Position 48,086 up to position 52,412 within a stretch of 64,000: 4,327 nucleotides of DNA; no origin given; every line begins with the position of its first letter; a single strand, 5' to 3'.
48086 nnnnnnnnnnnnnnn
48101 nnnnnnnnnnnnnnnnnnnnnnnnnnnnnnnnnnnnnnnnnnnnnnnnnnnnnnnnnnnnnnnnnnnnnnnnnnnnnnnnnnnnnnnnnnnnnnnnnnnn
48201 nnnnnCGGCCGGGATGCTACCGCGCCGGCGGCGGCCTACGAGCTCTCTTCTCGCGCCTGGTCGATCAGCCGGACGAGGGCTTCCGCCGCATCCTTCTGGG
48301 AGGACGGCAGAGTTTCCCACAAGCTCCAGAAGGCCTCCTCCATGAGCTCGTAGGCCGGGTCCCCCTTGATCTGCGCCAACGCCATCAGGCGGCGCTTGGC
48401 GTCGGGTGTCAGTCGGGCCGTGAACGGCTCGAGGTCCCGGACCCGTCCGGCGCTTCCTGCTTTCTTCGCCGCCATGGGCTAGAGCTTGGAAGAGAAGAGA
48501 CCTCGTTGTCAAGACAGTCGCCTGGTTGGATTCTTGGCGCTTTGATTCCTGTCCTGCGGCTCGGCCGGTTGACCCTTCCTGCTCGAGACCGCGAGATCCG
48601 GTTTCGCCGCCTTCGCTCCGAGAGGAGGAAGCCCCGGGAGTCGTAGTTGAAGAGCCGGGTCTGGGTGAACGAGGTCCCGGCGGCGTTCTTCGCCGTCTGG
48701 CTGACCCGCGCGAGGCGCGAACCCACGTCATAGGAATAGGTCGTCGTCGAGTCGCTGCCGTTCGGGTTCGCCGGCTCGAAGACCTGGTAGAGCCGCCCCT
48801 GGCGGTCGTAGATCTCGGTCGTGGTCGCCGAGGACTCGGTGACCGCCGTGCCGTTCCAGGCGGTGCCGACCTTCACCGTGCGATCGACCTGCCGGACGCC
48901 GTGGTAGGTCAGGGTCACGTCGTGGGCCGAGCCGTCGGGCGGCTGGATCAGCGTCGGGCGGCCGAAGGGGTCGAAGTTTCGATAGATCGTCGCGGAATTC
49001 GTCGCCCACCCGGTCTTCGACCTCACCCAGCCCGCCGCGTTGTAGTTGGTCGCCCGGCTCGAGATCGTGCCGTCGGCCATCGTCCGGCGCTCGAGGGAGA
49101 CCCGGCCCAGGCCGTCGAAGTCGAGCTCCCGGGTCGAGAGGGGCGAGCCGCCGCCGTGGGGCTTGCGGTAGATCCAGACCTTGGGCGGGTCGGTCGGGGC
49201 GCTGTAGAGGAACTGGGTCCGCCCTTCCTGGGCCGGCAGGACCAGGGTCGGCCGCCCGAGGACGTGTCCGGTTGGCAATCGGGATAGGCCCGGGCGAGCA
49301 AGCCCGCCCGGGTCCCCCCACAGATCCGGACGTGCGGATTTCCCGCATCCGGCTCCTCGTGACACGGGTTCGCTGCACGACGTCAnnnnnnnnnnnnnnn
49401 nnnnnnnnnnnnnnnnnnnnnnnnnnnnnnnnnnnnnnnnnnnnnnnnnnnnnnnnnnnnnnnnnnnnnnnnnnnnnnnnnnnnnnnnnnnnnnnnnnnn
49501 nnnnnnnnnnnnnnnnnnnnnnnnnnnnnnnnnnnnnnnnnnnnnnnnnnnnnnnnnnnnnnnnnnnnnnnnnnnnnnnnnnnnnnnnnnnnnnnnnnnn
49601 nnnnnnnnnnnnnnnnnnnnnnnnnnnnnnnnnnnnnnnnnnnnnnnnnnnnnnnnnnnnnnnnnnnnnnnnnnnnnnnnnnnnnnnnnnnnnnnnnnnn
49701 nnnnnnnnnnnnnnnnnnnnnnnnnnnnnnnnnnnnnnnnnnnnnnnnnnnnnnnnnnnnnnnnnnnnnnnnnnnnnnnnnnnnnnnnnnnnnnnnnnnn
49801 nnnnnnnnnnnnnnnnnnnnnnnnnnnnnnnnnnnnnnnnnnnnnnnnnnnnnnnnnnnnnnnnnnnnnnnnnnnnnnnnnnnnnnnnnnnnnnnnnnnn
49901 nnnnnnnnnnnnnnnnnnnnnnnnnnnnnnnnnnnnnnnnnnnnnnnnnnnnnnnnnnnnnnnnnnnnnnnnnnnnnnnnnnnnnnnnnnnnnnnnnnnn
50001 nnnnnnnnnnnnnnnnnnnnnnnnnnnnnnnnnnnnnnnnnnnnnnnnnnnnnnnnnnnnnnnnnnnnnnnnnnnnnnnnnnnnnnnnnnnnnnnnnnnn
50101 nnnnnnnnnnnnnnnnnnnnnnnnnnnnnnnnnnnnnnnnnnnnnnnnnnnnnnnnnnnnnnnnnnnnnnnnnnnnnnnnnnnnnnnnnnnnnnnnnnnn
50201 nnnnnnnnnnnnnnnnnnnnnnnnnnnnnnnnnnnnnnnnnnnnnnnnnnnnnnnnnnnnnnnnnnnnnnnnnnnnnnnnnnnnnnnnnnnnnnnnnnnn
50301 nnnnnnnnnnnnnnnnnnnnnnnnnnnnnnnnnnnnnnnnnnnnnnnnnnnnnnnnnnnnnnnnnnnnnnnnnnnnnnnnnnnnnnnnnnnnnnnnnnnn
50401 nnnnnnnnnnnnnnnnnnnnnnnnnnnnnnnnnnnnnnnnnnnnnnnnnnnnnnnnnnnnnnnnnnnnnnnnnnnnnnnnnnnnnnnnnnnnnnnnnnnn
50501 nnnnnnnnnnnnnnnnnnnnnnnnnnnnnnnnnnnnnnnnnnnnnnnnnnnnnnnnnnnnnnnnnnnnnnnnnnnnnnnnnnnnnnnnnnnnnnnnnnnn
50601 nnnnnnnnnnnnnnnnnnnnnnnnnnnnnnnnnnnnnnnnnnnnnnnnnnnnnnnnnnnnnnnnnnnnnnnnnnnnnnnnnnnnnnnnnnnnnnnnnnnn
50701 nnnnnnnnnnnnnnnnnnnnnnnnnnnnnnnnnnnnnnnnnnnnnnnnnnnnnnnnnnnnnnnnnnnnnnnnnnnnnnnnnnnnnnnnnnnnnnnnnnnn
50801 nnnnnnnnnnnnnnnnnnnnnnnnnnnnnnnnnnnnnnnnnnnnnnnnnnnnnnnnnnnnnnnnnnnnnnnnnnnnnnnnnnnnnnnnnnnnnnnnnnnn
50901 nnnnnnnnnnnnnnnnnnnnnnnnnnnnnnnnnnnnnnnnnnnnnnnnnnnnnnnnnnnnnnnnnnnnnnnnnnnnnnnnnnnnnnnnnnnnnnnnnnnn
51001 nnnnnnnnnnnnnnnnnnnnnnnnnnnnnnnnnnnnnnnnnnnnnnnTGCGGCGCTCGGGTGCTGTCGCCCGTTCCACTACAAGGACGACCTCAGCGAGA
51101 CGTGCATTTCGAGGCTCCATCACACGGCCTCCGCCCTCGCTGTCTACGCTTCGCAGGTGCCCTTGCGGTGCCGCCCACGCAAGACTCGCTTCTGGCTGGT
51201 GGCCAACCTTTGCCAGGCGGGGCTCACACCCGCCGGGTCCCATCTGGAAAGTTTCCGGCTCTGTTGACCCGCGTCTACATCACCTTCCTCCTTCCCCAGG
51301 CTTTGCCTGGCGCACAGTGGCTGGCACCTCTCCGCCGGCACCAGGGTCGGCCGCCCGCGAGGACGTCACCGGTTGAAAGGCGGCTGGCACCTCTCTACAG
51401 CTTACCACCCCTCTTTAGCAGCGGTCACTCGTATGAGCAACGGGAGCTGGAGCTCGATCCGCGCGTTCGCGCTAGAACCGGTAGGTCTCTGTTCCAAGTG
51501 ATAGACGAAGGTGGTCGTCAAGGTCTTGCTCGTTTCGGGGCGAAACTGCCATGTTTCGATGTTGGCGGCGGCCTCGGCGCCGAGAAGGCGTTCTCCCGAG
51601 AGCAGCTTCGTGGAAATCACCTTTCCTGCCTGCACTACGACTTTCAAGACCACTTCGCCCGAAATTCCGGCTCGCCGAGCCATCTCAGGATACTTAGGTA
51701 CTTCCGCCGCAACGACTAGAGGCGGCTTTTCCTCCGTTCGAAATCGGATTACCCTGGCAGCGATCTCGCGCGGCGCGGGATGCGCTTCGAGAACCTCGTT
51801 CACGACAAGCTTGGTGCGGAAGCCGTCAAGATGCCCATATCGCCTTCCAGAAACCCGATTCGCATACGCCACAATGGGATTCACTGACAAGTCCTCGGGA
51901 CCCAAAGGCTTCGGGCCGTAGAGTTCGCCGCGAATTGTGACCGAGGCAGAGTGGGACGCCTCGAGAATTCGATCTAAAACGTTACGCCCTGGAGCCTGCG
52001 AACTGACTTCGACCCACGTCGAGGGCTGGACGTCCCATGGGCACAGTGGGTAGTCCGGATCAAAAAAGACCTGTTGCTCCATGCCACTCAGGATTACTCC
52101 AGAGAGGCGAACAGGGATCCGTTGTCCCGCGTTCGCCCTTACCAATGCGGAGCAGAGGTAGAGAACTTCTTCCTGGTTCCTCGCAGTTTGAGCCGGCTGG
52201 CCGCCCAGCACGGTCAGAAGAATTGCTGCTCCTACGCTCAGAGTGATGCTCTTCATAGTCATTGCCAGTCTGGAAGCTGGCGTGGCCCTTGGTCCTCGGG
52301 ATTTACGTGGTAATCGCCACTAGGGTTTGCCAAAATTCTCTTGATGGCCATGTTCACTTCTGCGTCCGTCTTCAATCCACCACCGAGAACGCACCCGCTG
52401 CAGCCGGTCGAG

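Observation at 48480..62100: ~13.6-kb low-GC RHS polymorphic-toxin island: main rhs + immunity, orphan rhs tip + immunity, group II intron, and a third rhs fragment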

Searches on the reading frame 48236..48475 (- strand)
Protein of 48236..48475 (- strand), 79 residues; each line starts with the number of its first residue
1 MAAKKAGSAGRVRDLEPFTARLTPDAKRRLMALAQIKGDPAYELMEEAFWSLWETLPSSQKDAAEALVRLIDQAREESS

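Call 21: search_protein_families(library=ncbifam, proteins=[window:48236-48475:-], max_evalue=0.01)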
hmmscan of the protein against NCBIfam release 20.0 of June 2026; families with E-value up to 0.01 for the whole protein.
window:48236-48475:- (79 aa): 0 families

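Call 22: search_protein_families(library=pfam, proteins=[window:48236-48475:-], max_evalue=10)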
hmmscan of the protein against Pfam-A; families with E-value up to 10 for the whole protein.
window:48236-48475:- (79 aa): 2 families
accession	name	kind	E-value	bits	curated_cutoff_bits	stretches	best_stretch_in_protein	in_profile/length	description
PF13467.12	RHH_4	-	0.088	13.3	25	1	45-75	17-47/67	Ribbon-helix-helix domain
PF13393.11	tRNA-synt_His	-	0.17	11.5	25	1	12-75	2-62/308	Histidyl-tRNA synthetase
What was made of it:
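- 48236..48475 (-): Full-length small RHH-like gene (79 aa), a paralogue of the truncated copy at 62 kb. It marks the distal border of the array. Only a weak RHH_4 hit, 0.088 (call 22).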

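Call 54: search_protein_families(library=padloc, proteins=[window:48236-48475:-], max_evalue=0.01)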
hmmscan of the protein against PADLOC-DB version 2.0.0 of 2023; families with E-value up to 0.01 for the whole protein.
window:48236-48475:- (79 aa): 0 families

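Call 58: find_related_loci(query=window:48236-48475:-, collection=metagenome_contigs, flank=8000)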
Query window:48236-48475:- (79 aa) in metagenome_contigs; peptide patterns used: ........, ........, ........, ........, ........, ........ (x = any residue, [..] = any of these).
600 stretches matched a pattern (row limit reached: there are more); 4 encode a relative of the query (tblastn E <= 1e-3); 4 distinct loci.
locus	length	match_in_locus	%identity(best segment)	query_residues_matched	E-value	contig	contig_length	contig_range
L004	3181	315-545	81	1-77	3e-39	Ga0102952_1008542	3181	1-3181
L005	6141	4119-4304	79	14-75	8e-32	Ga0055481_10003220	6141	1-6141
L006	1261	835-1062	66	1-76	1e-30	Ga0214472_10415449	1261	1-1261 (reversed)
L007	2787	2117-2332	65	1-72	1e-28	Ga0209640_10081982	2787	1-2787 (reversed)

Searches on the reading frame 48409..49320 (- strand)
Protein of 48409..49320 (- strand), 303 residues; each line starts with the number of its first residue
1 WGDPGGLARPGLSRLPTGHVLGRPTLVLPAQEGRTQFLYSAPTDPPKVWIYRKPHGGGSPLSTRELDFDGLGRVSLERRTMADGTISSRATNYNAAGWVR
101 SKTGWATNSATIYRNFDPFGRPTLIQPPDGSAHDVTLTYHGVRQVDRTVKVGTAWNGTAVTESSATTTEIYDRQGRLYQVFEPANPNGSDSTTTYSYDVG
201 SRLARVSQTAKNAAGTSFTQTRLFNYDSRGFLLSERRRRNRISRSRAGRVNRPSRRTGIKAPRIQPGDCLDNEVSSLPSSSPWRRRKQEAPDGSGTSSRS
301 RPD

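Call 6: search_protein_families(library=pfam, proteins=[window:48409-49320:-], max_evalue=0.01)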
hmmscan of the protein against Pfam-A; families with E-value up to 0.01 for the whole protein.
window:48409-49320:- (303 aa): 1 family
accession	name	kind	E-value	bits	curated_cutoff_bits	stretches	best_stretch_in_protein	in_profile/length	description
PF05593.20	RHS_repeat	-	3.7e-06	27.6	22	0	93-131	1-37/38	RHS Repeat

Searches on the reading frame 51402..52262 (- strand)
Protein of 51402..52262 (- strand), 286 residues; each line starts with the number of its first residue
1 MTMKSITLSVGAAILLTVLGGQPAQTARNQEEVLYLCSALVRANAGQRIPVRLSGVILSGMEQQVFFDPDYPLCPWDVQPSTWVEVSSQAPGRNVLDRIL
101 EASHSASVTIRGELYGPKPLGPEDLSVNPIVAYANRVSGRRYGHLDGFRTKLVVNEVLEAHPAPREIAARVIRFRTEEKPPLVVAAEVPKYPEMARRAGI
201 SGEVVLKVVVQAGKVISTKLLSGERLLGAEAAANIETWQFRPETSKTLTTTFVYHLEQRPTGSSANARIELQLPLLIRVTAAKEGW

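Call 6: search_protein_families(library=pfam, proteins=[window:51402-52262:-], max_evalue=0.01)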
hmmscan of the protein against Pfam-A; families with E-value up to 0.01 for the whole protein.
window:51402-52262:- (286 aa): 1 family
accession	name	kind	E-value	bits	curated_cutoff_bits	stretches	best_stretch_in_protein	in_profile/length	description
PF03544.19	TonB_C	-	1.8e-09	38.4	24.6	1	189-252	3-69/79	Gram-negative bacterial TonB protein C-terminal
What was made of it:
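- Checked: TonB_C protein: 51402-52262 (Pfam 1.8e-9, call 6).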

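Call 21: search_protein_families(library=ncbifam, proteins=[window:51402-52262:-], max_evalue=0.01)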
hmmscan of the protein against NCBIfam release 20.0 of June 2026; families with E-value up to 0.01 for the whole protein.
window:51402-52262:- (286 aa): 1 family
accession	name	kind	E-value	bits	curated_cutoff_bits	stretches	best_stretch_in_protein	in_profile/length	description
TIGR01352.1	tonB_Cterm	subfamily_domain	5e-09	36.4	27.1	1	189-253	1-68/76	TonB family protein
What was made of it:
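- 51402..52262 (-): Immunity candidate 2 (286 aa): signal-peptide-like N-terminus, an unknown ~160-aa domain, and a C-terminal TonB_C domain. PF03544 at 1.8e-9 and TIGR01352 at 5e-9 (calls 6, 21).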

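Call 54: search_protein_families(library=padloc, proteins=[window:51402-52262:-], max_evalue=0.01)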
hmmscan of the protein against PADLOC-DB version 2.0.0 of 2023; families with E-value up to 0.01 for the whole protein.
window:51402-52262:- (286 aa): 0 families

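Call 75: search_solved_structures(query=window:51402-52262:-, max_evalue=1)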
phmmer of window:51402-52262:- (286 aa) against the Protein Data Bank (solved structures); distinct sequences matched with E-value up to 1: 5.
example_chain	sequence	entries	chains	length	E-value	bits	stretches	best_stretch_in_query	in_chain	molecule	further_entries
6fip_A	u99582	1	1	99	0.046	16.4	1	186-245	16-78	Protein TonB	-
6i97_D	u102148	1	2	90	0.053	16.2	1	186-245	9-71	Protein TonB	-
2k9k_A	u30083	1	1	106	0.16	14.6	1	188-244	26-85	TonB2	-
7zc8_B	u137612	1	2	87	0.73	12.4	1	190-245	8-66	Protein TonB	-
8rd6_A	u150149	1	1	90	0.76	12.4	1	181-241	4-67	Protein TonB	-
